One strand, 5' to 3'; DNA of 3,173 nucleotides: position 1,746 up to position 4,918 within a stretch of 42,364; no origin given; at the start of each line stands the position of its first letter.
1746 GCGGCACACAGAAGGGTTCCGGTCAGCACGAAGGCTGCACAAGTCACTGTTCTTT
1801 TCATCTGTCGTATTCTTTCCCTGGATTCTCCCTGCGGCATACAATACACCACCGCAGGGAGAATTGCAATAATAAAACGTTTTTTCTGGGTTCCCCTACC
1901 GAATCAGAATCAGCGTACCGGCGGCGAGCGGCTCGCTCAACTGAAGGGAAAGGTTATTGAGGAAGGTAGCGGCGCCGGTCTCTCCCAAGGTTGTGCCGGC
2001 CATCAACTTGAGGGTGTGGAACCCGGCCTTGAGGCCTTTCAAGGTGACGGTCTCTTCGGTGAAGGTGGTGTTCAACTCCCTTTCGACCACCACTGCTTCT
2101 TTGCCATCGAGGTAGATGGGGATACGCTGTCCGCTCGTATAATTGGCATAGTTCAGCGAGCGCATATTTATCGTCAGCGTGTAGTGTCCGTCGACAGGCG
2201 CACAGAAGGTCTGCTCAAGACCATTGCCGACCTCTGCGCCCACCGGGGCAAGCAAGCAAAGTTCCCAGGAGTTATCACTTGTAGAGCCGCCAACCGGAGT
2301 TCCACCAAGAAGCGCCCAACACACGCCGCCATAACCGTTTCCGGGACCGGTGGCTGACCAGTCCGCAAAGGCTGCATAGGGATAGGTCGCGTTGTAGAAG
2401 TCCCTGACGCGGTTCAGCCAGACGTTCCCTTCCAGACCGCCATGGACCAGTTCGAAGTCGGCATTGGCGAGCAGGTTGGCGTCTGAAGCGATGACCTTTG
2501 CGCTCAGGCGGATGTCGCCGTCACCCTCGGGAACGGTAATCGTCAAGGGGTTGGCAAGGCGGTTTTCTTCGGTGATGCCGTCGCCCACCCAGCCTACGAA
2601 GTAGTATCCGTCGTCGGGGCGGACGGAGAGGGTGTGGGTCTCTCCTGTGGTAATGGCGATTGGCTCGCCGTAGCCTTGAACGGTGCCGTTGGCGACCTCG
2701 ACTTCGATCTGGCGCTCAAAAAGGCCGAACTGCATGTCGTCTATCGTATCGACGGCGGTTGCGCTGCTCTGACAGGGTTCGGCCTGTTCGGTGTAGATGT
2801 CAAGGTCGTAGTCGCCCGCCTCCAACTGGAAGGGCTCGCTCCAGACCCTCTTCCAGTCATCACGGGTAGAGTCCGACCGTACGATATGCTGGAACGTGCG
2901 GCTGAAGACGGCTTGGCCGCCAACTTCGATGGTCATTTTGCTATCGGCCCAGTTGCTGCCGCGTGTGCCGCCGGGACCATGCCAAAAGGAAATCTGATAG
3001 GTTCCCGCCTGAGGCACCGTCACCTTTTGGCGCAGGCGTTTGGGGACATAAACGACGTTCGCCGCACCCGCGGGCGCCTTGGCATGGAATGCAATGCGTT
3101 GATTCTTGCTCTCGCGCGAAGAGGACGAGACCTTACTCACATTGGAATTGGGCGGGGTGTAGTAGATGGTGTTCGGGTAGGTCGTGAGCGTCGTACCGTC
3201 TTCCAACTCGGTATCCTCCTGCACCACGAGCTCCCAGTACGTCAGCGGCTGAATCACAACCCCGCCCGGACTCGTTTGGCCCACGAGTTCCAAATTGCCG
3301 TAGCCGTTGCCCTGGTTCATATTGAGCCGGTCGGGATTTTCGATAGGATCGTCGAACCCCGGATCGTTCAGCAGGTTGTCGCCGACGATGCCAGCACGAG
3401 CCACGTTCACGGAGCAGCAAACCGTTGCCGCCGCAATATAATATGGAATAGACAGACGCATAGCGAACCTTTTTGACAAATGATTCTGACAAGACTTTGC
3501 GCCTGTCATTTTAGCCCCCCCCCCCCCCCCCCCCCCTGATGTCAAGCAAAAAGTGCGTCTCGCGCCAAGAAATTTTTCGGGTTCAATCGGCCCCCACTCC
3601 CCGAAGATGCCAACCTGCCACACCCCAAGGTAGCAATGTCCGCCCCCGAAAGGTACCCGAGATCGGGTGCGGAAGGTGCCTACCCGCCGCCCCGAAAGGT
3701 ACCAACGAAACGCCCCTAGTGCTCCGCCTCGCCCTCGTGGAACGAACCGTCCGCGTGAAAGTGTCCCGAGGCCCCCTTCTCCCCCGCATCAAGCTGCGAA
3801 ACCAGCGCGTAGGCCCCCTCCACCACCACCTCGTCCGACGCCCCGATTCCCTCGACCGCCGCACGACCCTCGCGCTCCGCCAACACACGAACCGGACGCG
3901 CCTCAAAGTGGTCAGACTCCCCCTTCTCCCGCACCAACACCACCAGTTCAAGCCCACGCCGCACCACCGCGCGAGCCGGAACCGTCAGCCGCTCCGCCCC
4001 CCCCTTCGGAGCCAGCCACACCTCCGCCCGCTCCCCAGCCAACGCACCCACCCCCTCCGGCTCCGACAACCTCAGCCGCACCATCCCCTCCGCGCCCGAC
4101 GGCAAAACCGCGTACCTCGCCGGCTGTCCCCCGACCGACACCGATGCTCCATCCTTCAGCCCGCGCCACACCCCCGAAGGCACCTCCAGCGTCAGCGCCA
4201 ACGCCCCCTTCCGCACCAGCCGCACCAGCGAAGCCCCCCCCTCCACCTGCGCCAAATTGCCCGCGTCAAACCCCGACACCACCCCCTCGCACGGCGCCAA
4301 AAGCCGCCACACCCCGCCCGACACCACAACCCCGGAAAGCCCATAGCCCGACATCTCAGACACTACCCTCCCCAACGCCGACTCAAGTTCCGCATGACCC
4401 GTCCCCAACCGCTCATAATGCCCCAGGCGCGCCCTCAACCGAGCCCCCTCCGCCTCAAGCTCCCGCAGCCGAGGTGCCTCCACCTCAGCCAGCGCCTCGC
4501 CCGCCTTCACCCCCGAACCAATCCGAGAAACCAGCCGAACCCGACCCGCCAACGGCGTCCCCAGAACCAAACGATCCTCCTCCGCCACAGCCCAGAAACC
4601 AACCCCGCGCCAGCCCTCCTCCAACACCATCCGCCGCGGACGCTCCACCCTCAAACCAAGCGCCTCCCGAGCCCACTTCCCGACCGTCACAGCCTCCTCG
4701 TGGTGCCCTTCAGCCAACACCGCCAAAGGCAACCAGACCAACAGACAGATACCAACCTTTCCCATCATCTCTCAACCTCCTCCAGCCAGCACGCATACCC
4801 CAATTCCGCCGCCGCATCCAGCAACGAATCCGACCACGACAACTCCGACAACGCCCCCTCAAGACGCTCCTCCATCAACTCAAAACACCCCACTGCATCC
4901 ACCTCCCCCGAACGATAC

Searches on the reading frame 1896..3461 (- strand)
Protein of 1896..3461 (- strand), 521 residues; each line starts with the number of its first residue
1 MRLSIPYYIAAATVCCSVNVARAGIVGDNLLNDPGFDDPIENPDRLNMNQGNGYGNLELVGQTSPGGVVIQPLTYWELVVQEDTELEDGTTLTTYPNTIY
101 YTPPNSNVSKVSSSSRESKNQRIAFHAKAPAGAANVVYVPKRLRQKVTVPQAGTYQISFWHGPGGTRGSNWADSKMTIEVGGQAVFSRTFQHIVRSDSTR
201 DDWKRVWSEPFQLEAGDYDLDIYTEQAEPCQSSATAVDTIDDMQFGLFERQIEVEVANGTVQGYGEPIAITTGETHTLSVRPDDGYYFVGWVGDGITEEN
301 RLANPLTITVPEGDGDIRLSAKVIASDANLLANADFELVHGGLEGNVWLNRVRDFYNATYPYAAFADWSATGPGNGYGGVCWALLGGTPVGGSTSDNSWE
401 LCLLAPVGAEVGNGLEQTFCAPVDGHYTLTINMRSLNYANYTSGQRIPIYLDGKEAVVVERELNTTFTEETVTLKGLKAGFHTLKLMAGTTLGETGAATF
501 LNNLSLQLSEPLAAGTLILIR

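Call 9: search_protein_families(library=pfam, proteins=[window:1896-3461:-], max_evalue=0.01)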
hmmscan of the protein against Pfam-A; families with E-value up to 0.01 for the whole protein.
window:1896-3461:- (521 aa): 1 family
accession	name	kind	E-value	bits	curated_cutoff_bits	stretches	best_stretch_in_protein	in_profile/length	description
PF18998.6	Flg_new_2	-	1.5e-07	31.7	23.6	1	256-314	8-62/73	Divergent InlB B-repeat domain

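Call 14: find_homologous_proteins(query=window:1896-3461:-)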
Query window:1896-3461:- (521 aa): 4 proteins with E <= 0.001 among 8000 candidates.
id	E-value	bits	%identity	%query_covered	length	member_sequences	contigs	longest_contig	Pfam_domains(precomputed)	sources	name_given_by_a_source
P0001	7.1e-212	723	63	96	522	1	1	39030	PF18998.7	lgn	-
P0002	1.6e-211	722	62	100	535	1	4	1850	-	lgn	-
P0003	1.1e-189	650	63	87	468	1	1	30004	-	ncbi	ncbi:MAG: hypothetical protein ACI4QD_07680 [Kiritimatiellia bacterium]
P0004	1.9e-164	566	53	98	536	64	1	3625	PF18998.7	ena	-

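Call 15: find_encoding_contigs(protein=P0001, flank=3000, max_places=4)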
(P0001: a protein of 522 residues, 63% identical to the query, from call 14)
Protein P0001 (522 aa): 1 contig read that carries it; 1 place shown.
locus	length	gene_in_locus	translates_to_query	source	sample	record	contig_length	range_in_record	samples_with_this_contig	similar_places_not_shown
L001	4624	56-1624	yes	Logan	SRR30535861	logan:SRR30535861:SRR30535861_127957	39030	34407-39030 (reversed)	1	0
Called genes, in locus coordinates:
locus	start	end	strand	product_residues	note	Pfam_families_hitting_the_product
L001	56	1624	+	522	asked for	PF18998:Flg_new_2 (weak)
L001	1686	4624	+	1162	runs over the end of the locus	-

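Call 16: find_encoding_contigs(protein=P0003, flank=3000, max_places=4)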
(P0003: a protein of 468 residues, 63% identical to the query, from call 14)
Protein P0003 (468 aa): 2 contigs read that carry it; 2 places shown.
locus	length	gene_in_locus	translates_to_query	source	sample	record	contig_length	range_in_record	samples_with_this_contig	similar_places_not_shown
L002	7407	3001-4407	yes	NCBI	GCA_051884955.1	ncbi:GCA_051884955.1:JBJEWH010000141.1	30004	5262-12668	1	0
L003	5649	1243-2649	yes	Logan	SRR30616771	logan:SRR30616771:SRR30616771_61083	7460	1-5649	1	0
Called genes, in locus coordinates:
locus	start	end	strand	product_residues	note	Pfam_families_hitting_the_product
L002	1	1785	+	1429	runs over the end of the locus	PF00873:ACR_tran, PF02355:SecD_SecF_C (faint)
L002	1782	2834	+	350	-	PF25919:BSH_CusB (faint)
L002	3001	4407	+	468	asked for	-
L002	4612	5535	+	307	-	-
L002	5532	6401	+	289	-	-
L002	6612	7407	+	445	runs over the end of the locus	-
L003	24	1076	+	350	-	PF25919:BSH_CusB (faint)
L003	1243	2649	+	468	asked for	-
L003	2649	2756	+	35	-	-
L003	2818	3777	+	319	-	-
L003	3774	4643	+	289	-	-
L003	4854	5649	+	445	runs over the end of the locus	-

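Call 32: find_encoding_contigs(protein=window:1896-3461:-, flank=3000, max_places=10)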
Protein window:1896-3461:- (521 aa): no gene with exactly this product is on record in the collection.

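Call 34: find_encoding_contigs(protein=P0004, flank=2000, max_places=10)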
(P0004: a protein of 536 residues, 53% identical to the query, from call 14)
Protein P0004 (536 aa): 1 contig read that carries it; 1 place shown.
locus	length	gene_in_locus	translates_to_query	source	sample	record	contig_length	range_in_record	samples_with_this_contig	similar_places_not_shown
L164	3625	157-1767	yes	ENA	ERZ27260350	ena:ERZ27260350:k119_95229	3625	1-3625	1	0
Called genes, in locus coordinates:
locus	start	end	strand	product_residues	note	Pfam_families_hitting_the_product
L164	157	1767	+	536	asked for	PF18998:Flg_new_2 (weak)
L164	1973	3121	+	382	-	PF00465:Fe-ADH, PF13685:Fe-ADH_2, PF25137:ADH_Fe_C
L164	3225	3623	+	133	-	?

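Call 35: find_encoding_contigs(protein=P0002, flank=2000, max_places=10)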
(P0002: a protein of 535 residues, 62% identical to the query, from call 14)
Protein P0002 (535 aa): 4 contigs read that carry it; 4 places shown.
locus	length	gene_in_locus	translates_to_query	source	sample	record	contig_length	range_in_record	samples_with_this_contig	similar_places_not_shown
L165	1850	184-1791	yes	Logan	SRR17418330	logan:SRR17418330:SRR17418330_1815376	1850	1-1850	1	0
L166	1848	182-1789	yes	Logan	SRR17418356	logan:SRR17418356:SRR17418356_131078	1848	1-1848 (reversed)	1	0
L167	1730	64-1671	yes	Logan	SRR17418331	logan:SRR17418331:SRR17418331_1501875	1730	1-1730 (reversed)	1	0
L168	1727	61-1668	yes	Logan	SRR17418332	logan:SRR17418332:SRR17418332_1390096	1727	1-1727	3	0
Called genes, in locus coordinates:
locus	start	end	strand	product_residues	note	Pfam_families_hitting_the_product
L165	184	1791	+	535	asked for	-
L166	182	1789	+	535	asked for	-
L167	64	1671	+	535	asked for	-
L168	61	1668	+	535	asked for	-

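Call 67: predict_structure(alignment_id=A1)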
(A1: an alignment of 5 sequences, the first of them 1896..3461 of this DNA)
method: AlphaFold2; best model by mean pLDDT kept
length: 521 residues; sequences in the alignment: 5
mean_pLDDT: 51.1   pTM: 0.37
mean pLDDT of the five models: 51.1, 48.8, 45.7, 44.4, 40.5
residues with pLDDT >= 90: 0; 70-90: 90; 50-70: 204; < 50: 227
segments of 3 or more residues with pLDDT < 50: 1-68, 94-121, 129-137, 163-167, 193-201, 234-237, 324-400, 409-414, 514-521
pLDDT, mean of each block of 10 residues (from residue 1): 31 29 25 29 27 25 45 53 51 46 32 33 51 47 64 70 50 68 73 39 62 77 61 51 65 72 72 81 58 66 76 67 43 28 26 28 30 27 28 31 55 50 62 56 70 72 61 66 60 66 59 44 25
secondary structure, 60 per line:
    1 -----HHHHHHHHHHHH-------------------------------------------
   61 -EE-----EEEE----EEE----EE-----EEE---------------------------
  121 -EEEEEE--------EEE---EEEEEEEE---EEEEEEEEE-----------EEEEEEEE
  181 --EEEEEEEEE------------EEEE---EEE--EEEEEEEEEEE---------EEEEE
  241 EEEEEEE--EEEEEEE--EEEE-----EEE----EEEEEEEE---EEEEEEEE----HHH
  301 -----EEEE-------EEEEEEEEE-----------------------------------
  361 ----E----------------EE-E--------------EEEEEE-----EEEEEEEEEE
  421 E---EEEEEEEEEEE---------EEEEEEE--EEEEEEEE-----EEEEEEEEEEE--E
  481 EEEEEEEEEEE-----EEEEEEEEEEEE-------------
elements in order: H6-17 E69-72 E77-79 E91-93 E122-127 E136-138 E142-149 E153-161 E173-180 E183-191 E204-207 E211-213 E216-226 E236-247 E250-256 E259-262 E268-270 E275-282 E286-293 E306-309 E317-325 E400-405 E411-421 E425-435 E445-451 E454-461 E467-477 E480-491 E497-508
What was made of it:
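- Tried and rejected: It is all-beta and too poor for a fold search, so none was run (call 67).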

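Call 68: search_protein_families(library=pfam, proteins=[window:1896-3461:-], max_evalue=5)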
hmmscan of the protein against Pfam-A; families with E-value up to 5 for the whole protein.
window:1896-3461:- (521 aa): 1 family
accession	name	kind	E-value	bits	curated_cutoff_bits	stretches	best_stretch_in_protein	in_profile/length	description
PF18998.6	Flg_new_2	-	1.5e-07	31.7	23.6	1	256-314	8-62/73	Divergent InlB B-repeat domain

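Call 69: search_protein_families(library=ncbifam, proteins=[window:1896-3461:-], max_evalue=5)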
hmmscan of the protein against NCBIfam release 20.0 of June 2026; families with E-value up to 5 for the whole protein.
window:1896-3461:- (521 aa): 1 family
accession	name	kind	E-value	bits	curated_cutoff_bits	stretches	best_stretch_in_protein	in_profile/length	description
TIGR02543.1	List_Bact_rpt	repeat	0.022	15.1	20.95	1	284-321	4-38/44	TIGR02543 family repeat protein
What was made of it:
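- Tried and rejected: Relaxed Pfam and NCBIfam scans for carbohydrate-binding modules found none (calls 68, 69).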

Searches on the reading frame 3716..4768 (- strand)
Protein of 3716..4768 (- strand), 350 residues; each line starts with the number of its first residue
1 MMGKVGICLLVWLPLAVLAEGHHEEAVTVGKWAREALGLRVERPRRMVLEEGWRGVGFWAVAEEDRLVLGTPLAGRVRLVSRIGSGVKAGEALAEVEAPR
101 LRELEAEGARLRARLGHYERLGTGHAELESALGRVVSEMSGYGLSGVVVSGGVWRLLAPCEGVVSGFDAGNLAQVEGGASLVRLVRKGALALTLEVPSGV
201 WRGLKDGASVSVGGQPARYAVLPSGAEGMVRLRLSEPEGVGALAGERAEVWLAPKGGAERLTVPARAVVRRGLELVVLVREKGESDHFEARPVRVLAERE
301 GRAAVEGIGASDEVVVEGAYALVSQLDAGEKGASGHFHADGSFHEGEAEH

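Call 9: search_protein_families(library=pfam, proteins=[window:3716-4768:-], max_evalue=0.01)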
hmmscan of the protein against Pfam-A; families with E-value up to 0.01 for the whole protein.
window:3716-4768:- (350 aa): 1 family
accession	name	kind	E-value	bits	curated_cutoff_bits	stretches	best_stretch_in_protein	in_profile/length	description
PF13437.12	HlyD_3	-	0.00027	22.1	22.2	1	156-215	2-62/106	HlyD family secretion protein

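Call 33: find_encoding_contigs(protein=window:3716-4768:-, flank=3000, max_places=10)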
Protein window:3716-4768:- (350 aa): no gene with exactly this product is on record in the collection.
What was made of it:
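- On SSR-mediated transcriptional phase variation (promoter-spacer homopolymer class): The window's proteins are on record in no other assembly (calls 32, 33).
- Tried and rejected: Neither is on record (calls 32, 33).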
